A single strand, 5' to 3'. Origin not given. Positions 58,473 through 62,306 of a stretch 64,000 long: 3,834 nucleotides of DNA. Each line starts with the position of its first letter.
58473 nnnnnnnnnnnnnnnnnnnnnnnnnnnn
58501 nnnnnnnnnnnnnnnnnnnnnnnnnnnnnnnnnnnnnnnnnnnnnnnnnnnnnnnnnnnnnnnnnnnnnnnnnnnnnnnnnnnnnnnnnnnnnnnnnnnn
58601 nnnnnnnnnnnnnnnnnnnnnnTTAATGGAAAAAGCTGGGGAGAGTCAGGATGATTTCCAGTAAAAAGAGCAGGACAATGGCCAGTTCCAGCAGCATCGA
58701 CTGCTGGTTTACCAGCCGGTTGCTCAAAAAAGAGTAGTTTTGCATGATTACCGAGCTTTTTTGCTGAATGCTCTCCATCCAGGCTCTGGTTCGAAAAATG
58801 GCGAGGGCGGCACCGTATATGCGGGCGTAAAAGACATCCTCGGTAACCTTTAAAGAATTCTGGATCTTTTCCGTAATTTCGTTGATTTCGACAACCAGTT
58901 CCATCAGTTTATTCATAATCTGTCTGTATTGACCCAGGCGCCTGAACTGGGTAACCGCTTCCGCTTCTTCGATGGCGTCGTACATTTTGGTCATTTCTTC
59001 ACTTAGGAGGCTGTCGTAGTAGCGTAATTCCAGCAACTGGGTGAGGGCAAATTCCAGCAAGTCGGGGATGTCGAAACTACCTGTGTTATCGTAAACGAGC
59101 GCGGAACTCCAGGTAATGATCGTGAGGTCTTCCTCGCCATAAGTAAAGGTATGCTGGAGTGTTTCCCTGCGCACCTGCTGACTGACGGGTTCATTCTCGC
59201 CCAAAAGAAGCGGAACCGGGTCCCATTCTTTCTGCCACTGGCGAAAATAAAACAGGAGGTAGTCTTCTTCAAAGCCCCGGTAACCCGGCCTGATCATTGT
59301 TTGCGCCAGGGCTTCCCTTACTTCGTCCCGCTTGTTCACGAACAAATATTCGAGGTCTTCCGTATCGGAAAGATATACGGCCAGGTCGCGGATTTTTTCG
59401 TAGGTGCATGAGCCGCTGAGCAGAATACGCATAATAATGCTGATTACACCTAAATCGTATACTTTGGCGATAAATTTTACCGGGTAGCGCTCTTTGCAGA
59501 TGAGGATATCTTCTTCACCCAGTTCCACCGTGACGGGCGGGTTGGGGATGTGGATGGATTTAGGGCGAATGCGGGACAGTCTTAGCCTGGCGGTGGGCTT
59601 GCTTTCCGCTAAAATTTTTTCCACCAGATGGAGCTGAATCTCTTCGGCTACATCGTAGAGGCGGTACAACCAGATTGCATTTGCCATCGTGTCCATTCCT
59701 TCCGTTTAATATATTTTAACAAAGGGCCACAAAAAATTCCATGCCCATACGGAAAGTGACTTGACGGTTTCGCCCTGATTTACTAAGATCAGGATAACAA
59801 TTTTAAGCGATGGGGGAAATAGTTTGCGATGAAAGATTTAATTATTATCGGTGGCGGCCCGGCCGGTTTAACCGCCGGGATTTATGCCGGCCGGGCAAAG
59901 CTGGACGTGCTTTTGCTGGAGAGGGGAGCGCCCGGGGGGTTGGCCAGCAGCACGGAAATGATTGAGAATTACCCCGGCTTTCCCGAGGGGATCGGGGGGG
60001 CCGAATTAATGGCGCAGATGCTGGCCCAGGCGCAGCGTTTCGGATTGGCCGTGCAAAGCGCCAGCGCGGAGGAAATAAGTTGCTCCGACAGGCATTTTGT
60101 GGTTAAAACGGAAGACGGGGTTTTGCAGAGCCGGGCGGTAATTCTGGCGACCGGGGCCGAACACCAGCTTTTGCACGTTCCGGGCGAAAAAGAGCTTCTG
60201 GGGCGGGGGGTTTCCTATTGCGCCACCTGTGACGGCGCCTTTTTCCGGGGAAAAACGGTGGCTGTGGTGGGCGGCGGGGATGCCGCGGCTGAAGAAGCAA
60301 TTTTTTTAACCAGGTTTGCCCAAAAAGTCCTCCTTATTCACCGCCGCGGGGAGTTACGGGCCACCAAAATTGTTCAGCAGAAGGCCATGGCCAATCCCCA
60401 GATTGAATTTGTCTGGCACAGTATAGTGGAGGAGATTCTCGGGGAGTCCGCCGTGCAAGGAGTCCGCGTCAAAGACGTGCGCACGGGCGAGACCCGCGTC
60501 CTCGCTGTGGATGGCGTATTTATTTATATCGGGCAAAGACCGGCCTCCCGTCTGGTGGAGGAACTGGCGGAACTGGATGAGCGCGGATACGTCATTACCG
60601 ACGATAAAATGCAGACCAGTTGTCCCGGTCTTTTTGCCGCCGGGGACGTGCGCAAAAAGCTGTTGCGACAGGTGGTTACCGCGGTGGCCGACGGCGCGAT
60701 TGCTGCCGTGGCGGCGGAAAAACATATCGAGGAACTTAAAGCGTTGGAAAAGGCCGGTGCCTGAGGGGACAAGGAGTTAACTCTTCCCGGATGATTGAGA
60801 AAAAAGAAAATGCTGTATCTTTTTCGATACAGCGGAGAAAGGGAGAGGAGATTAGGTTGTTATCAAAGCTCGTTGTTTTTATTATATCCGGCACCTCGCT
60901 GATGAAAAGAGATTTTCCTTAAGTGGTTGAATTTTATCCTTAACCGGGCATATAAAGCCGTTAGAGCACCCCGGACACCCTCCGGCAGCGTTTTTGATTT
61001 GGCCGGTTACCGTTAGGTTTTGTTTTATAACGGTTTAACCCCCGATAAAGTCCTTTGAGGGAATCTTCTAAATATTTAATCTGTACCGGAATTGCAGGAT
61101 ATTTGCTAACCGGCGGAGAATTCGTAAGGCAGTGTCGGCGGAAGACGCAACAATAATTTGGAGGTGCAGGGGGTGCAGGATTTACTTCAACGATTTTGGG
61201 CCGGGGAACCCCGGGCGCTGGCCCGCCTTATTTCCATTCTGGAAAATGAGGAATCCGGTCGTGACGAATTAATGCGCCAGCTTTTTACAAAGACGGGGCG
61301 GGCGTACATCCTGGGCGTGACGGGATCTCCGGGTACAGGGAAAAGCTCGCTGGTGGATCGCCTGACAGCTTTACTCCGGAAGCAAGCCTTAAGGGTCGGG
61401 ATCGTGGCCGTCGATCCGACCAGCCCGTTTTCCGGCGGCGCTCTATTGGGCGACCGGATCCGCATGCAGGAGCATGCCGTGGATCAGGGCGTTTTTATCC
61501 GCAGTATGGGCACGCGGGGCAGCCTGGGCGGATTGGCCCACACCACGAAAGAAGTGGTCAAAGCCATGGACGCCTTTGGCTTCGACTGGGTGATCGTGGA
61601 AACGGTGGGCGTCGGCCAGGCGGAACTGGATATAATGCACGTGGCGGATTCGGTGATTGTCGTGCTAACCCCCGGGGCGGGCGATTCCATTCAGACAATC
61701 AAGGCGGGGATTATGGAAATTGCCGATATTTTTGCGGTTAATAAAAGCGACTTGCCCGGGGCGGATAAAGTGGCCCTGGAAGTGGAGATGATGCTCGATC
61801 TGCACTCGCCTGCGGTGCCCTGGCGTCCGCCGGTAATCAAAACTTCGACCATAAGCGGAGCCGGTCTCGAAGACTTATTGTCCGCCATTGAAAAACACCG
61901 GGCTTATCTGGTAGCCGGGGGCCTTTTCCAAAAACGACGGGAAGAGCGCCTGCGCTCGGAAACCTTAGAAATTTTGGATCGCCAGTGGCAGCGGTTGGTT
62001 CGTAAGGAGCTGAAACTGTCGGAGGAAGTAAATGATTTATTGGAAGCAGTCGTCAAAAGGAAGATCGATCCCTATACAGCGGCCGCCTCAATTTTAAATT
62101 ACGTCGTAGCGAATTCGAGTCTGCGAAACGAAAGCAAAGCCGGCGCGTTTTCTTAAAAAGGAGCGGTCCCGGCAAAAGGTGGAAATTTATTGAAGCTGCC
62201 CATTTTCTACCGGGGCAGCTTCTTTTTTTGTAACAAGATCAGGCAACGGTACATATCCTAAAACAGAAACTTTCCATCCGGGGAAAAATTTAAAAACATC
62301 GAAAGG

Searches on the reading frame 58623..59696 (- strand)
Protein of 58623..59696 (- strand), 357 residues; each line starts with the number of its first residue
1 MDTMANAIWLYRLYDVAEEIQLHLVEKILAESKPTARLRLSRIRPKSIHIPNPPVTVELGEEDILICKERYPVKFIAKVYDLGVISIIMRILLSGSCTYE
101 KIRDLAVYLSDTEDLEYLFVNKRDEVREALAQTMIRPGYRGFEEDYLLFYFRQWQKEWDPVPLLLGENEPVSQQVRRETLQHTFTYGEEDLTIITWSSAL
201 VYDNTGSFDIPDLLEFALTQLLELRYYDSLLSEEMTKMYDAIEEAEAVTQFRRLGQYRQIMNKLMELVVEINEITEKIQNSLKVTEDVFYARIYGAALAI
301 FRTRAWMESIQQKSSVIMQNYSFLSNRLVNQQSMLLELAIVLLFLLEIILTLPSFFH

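Call 30: search_protein_families(library=pfam, proteins=[window:58623-59696:-], max_evalue=0.01)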
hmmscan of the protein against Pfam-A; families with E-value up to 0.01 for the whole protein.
window:58623-59696:- (357 aa): 0 families

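Call 43: search_protein_families(library=ncbifam, proteins=[window:58623-59696:-], max_evalue=0.01)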
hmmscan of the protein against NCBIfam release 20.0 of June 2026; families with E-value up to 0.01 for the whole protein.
window:58623-59696:- (357 aa): 0 families

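Call 44: search_solved_structures(query=window:58623-59696:-, max_evalue=1)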
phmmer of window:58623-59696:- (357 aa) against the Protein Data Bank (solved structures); distinct sequences matched with E-value up to 1: 0.

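Call 69: search_protein_families(library=phrogs, proteins=[window:58623-59696:-], max_evalue=0.01)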
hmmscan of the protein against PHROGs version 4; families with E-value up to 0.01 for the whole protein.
window:58623-59696:- (357 aa): 0 families

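Call 76: search_protein_families(library=padloc, proteins=[window:58623-59696:-], max_evalue=0.001)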
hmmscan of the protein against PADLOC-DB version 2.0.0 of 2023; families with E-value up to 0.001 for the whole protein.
window:58623-59696:- (357 aa): 0 families

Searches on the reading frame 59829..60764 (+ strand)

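Call 30: search_protein_families(library=pfam, proteins=[window:59829-60764:+], max_evalue=0.01)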
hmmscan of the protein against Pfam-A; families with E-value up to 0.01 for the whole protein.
window:59829-60764:+ (311 aa): 13 families
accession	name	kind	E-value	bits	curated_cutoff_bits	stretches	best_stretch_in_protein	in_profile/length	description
PF07992.20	Pyr_redox_2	-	1.6e-50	172.6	26.1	1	2-289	1-291/291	Pyridine nucleotide-disulphide oxidoreductase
PF13738.12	Pyr_redox_3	-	4.1e-28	98.9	30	2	56-272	79-305/305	Pyridine nucleotide-disulphide oxidoreductase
PF00070.33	Pyr_redox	-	8.2e-16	58.7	22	1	144-216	2-81/82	Pyridine nucleotide-disulphide oxidoreductase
PF01134.28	GIDA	-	9.8e-09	35.2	22.1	1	3-49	1-39/391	Glucose inhibited division protein A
PF03486.20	HI0933_like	-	3.8e-08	33.5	50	1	3-33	2-32/244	HI0933-like protein Rossmann domain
PF01266.30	DAO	-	1e-07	32.3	27.9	1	3-41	1-40/353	FAD dependent oxidoreductase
PF00890.30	FAD_binding_2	-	2.3e-07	30.8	20.4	1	3-39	1-37/414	FAD binding domain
PF13450.12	NAD_binding_8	-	1.7e-06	28.6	21.9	1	6-44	1-40/68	NAD(P)-binding Rossmann-like domain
PF12831.13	FAD_oxidored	-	2e-06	27.8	27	1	3-42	1-41/416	FAD dependent oxidoreductase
PF01946.23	Thi4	-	0.00029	20.6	26.2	1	2-37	18-55/235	Thi4 family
PF13434.12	Lys_Orn_oxgnase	-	0.00091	18.9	21.3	1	62-162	105-209/339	L-lysine 6-monooxygenase/L-ornithine 5-monooxygenase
PF00743.25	FMO-like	-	0.0037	16.2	22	1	134-215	176-257/532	Flavin-binding monooxygenase-like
PF13454.12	NAD_binding_9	-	0.0056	17.1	21.8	0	59-110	101-154/155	FAD-NAD(P)-binding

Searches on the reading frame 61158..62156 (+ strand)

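Call 30: search_protein_families(library=pfam, proteins=[window:61158-62156:+], max_evalue=0.01)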
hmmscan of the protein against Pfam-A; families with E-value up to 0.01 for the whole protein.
window:61158-62156:+ (332 aa): 15 families
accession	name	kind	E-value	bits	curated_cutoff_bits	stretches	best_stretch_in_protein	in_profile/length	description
PF03308.22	MeaB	-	2.7e-93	312.4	23.1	1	21-275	1-262/273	Methylmalonyl Co-A mutase-associated GTPase MeaB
PF02492.25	cobW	-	1.3e-05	25.3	20.7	1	52-206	3-162/180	CobW/HypB/UreG, nucleotide-binding domain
PF13401.12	AAA_22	-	0.00012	22.8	27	1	48-97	4-51/130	AAA domain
PF00009.33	GTP_EFTU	-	0.00012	22.2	26.5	0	160-247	90-185/188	Elongation factor Tu GTP binding domain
PF13191.12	AAA_16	-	0.00021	22.2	32.6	1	34-77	4-52/167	AAA ATPase domain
PF03205.20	MobB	-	0.001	19.4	26.6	1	51-84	1-34/133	Molybdopterin guanine dinucleotide synthesis protein B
PF01656.29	CbiA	-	0.0011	19.4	25.4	1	56-293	6-117/125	CobQ/CobB/MinD/ParA nucleotide binding domain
PF20703.3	nSTAND1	-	0.0011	19.1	27.1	1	34-67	18-51/379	Novel STAND NTPase 1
PF00448.28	SRP54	-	0.002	18.2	22.7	1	54-169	6-111/196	SRP54-type protein, GTPase domain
PF03029.23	ATP_bind_1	-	0.0024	18.1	27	0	54-89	1-36/240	Conserved hypothetical ATP binding protein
PF13555.12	AAA_29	-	0.0024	18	27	1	54-74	27-47/61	P-loop containing region of AAA domain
PF03266.21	NTPase_1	-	0.0032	17.8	23.9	1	53-81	3-31/168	NTPase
PF07693.20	KAP_NTPase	-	0.0076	16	20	0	47-89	18-60/293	KAP family P-loop domain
PF03193.22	RsgA_GTPase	-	0.0085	16.4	30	0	34-71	96-128/174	RsgA GTPase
PF07728.20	AAA_5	-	0.0099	16.3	22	0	55-76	5-26/139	AAA domain (dynein-related subfamily)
